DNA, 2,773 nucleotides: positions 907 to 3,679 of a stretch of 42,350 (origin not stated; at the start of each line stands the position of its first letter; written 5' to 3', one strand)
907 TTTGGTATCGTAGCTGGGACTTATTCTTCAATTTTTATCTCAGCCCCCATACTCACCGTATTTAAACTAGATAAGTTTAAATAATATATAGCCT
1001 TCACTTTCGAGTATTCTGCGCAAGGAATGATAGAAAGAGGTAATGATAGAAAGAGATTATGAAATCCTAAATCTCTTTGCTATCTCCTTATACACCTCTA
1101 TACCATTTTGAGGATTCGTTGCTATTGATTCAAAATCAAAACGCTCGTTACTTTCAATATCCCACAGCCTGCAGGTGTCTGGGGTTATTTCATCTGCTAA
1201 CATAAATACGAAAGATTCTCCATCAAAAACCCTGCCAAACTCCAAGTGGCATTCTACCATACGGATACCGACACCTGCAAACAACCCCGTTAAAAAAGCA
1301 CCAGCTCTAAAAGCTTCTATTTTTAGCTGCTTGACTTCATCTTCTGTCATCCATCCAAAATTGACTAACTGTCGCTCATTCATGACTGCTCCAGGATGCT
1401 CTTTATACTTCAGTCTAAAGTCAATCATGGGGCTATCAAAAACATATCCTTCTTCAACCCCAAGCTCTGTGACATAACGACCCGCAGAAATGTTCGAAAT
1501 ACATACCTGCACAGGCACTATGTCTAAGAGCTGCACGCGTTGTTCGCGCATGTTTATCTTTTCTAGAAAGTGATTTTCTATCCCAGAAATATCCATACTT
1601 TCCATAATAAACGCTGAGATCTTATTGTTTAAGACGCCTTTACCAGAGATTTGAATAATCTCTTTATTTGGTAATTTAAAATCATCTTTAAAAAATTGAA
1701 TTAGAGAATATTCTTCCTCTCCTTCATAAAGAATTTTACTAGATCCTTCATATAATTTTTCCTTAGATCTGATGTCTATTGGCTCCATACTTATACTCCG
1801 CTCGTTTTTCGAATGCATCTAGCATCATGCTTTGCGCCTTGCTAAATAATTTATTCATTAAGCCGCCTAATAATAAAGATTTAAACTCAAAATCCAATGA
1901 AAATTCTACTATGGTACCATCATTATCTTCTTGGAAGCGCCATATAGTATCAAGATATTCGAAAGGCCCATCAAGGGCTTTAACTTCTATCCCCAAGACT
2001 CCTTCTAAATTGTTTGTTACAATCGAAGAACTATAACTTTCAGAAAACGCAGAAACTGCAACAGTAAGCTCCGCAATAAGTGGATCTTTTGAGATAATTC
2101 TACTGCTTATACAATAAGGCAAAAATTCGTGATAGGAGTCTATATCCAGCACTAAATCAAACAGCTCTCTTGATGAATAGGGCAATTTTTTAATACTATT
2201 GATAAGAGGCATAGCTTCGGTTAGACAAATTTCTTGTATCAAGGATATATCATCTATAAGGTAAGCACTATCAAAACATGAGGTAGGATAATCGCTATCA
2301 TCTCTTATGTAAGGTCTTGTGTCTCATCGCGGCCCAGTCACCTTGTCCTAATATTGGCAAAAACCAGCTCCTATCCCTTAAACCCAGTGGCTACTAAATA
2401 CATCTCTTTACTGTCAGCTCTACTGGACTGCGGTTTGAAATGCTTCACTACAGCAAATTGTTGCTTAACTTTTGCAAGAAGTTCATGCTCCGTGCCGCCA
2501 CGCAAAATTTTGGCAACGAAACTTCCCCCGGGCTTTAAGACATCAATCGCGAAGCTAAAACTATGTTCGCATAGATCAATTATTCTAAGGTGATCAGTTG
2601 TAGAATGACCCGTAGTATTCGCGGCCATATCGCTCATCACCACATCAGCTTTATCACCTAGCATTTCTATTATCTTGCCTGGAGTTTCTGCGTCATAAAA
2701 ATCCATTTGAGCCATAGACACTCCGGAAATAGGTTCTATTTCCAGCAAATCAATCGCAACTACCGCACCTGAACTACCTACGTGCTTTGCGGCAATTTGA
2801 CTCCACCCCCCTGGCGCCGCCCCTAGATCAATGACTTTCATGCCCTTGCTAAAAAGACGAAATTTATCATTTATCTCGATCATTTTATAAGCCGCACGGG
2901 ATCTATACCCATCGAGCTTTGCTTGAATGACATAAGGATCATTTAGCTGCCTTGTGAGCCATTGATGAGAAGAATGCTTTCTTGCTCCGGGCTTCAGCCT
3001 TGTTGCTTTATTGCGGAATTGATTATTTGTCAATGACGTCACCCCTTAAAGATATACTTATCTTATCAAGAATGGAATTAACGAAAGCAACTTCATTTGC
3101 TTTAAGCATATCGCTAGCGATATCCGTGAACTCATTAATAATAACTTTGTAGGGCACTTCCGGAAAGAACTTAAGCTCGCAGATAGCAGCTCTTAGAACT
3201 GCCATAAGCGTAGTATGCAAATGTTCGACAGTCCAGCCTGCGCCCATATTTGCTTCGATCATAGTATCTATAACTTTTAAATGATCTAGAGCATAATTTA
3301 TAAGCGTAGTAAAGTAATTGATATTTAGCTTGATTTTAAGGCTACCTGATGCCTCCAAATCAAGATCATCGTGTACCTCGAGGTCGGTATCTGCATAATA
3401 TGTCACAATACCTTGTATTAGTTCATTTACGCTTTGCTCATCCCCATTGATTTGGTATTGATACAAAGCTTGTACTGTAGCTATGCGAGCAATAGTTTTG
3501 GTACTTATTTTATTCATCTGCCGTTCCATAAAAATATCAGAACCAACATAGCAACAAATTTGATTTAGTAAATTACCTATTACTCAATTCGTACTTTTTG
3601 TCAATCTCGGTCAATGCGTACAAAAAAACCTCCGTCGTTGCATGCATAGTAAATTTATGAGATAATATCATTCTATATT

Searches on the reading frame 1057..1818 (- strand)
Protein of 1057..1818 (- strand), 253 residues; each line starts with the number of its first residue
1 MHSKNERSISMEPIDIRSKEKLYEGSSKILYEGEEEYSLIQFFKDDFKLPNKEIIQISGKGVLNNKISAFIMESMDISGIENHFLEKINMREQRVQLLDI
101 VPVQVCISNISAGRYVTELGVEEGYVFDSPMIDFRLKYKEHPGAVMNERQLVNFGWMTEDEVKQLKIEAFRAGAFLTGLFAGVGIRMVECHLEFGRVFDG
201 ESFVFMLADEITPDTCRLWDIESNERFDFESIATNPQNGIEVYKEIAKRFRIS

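Call 45: search_protein_families(library=pfam, proteins=[window:1057-1818:-], max_evalue=0.00001)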
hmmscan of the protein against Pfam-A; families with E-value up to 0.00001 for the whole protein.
window:1057-1818:- (253 aa): 1 family
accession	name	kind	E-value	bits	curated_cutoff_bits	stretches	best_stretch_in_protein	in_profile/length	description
PF01259.24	SAICAR_synt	-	2.3e-44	152.4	20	1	21-249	1-232/233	SAICAR synthetase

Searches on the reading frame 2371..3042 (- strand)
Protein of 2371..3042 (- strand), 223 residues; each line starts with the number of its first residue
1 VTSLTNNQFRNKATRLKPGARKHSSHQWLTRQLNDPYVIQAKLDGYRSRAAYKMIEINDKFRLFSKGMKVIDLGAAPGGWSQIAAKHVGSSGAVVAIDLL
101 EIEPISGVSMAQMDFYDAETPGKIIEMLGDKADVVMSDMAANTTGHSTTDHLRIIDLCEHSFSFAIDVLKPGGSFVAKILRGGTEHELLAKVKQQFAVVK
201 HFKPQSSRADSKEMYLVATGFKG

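Call 45: search_protein_families(library=pfam, proteins=[window:2371-3042:-], max_evalue=0.00001)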
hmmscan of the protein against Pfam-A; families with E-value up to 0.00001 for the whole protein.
window:2371-3042:- (223 aa): 2 families
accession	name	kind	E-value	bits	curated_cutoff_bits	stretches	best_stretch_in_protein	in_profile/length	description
PF01728.25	FtsJ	-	6.4e-59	199.3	24.1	1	46-221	1-181/181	FtsJ-like methyltransferase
PF13847.12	Methyltransf_31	-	8.1e-08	32.5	27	1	65-199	2-129/145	Methyltransferase domain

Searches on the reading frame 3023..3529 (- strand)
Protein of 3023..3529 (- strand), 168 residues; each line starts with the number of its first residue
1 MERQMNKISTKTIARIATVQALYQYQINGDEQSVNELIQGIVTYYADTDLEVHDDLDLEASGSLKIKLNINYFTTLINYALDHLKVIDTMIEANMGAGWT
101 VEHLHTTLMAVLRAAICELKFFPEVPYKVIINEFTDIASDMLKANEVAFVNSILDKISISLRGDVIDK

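Call 45: search_protein_families(library=pfam, proteins=[window:3023-3529:-], max_evalue=0.00001)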
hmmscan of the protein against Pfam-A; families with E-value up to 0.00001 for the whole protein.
window:3023-3529:- (168 aa): 1 family
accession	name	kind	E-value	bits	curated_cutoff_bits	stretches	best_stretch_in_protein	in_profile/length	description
PF01029.23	NusB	-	2.5e-24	86.6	23.1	1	13-157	2-131/133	NusB family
